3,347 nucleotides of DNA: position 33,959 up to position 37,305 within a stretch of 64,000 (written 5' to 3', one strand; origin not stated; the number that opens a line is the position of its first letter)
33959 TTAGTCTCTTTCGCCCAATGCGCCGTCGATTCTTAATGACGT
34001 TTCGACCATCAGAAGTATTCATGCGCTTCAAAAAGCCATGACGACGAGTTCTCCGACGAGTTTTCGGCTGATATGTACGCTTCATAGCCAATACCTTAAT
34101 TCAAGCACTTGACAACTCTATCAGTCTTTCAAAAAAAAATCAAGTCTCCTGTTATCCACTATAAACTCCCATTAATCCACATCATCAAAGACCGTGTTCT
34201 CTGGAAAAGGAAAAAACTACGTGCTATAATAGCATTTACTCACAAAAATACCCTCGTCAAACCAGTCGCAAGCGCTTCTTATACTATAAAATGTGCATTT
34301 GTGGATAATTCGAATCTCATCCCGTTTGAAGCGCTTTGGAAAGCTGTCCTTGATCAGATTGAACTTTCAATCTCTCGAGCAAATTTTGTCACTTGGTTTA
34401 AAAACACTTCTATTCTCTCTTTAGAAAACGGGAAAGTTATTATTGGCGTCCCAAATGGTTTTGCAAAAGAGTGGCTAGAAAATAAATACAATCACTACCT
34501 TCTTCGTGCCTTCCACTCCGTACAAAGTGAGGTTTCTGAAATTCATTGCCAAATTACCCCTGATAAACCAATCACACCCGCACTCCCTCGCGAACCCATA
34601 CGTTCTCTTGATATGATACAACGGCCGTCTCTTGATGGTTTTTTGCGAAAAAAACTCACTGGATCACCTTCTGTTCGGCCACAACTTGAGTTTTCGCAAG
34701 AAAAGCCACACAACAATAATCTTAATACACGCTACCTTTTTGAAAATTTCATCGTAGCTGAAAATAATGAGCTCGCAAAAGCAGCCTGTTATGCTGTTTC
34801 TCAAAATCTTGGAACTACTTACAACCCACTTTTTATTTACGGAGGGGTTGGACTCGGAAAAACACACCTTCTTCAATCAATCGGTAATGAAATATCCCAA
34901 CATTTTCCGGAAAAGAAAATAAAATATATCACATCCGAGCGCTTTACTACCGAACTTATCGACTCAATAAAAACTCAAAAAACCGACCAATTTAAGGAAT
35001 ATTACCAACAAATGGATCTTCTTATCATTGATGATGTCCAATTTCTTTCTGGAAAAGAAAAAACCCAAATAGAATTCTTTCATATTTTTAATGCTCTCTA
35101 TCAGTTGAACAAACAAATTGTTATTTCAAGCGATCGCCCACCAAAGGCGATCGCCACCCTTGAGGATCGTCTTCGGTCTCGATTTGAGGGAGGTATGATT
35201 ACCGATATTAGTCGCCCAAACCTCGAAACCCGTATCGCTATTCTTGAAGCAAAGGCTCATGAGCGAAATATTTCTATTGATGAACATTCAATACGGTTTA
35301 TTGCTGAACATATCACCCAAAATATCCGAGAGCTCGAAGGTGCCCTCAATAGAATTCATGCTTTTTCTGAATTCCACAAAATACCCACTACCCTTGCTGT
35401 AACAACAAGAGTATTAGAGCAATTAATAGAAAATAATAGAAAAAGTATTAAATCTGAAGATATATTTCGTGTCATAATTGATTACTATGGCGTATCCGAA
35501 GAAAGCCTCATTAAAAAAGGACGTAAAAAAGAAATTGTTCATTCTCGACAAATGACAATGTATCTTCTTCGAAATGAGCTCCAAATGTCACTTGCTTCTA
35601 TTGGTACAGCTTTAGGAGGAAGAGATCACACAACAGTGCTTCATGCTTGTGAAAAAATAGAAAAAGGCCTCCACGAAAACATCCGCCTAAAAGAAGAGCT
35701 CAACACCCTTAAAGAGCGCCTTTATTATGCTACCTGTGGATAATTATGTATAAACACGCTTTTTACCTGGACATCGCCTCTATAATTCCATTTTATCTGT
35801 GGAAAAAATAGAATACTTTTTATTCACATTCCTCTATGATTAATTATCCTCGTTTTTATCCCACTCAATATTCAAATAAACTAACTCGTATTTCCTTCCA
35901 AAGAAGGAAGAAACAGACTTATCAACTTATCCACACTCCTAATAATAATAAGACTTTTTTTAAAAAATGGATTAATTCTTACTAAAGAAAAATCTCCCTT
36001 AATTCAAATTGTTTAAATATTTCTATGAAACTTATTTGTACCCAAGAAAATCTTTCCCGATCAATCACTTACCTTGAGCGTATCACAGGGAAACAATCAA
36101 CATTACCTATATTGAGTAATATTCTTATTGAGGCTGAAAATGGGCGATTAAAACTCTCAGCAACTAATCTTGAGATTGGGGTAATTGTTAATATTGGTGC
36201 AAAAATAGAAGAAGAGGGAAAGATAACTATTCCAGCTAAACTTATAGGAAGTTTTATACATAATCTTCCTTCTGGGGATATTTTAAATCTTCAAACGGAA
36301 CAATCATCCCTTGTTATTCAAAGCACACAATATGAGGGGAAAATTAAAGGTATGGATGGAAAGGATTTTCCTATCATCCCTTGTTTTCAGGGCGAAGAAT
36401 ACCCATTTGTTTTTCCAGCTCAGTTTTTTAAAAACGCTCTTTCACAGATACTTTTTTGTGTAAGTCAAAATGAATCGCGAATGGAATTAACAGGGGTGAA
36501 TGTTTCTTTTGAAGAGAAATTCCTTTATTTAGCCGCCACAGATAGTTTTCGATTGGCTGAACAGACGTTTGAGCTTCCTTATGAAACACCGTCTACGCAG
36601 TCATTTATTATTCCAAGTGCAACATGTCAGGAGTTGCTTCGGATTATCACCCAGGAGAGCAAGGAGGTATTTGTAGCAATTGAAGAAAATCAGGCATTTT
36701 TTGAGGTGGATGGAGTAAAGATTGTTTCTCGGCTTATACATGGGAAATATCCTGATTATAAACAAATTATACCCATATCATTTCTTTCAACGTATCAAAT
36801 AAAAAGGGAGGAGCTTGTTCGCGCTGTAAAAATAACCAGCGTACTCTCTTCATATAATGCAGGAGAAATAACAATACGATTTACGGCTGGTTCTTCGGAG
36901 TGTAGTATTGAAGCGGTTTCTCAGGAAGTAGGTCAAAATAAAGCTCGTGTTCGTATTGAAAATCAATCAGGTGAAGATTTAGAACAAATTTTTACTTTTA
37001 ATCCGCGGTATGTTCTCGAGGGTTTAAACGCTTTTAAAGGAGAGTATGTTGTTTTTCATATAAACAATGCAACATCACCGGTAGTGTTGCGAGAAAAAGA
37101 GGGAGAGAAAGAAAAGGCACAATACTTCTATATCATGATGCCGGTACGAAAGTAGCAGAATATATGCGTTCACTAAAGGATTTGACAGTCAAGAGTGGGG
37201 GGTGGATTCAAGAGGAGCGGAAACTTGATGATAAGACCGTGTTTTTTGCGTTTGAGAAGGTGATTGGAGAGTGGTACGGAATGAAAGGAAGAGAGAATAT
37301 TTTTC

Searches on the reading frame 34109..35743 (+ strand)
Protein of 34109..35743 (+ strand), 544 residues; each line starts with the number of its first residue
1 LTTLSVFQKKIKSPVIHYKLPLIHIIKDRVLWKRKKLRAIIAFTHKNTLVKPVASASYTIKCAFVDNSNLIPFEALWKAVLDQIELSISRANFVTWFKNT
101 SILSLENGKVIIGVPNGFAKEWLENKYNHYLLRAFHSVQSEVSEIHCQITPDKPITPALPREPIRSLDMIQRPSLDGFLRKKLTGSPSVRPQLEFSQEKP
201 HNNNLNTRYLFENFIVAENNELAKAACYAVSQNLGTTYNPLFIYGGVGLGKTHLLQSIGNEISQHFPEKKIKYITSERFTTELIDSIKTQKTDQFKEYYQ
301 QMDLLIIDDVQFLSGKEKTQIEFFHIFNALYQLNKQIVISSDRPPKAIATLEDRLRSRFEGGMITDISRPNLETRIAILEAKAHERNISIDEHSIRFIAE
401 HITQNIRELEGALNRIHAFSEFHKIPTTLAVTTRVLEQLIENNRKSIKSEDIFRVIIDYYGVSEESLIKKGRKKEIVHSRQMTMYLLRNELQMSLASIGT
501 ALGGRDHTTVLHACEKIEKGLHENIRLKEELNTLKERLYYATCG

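Call 9: search_protein_families(library=pfam, proteins=[window:34109-35743:+])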
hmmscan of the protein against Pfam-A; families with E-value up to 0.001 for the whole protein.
window:34109-35743:+ (544 aa): 11 families
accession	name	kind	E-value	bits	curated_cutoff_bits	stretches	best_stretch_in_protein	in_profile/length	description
PF00308.24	Bac_DnaA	-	3.9e-69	232.4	23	1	205-366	1-162/162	Bacterial DnaA ATPAse domain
PF08299.17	Bac_DnaA_C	-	4.1e-25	88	31.5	1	450-517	2-69/69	Bacterial dnaA protein helix-turn-helix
PF11638.13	DnaA_N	-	4.8e-15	55.5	24.6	1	75-135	2-63/65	DnaA N-terminal domain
PF01695.23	IstB_IS21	-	3.7e-08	33.6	24.1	1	241-344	95-195/238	IstB-like ATP binding protein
PF13401.12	AAA_22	-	4.6e-05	24.2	27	0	240-327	7-107/130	AAA domain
PF13173.12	AAA_14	-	5.1e-05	23.7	27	1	239-318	3-79/129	AAA domain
PF01637.24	ATPase_2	-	8.6e-05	22.9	33.2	1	236-348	18-123/225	ATPase domain predominantly from Archaea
PF22688.2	Hda_lid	-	0.00016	22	27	1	374-420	3-49/65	Hda, lid domain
PF13191.12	AAA_16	-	0.0002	22.4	32.6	1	236-332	23-125/167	AAA ATPase domain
PF00004.35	AAA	-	0.00023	22.1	21.2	1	242-355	2-123/131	ATPase family associated with various cellular activities (AAA)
PF00910.28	RNA_helicase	-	0.00086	20.2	21.5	0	242-303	2-63/105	RNA helicase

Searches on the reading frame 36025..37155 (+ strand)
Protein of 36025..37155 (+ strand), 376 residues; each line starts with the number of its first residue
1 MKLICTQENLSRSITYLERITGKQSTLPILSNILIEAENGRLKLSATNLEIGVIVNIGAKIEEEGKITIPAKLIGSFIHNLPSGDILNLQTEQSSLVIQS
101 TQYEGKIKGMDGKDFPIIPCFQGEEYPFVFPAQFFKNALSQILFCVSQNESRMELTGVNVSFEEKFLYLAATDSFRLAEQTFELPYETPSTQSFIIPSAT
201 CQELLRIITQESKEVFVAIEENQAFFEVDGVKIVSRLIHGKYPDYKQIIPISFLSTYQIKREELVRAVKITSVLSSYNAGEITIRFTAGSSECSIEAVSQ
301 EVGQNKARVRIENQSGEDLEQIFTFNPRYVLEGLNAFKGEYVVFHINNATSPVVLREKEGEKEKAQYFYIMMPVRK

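Call 9: search_protein_families(library=pfam, proteins=[window:36025-37155:+])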
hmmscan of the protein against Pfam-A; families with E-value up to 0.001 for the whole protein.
window:36025-37155:+ (376 aa): 3 families
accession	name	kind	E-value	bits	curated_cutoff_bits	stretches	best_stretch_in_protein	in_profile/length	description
PF02767.21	DNA_pol3_beta_2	-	4.6e-31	107.9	27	1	132-244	4-116/116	DNA polymerase III beta subunit, central domain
PF00712.24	DNA_pol3_beta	-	9.1e-23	81.1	24.4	1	1-119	1-120/120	DNA polymerase III beta subunit, N-terminal domain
PF02768.20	DNA_pol3_beta_3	-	5.5e-16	58.9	27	1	246-364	1-114/121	DNA polymerase III beta subunit, C-terminal domain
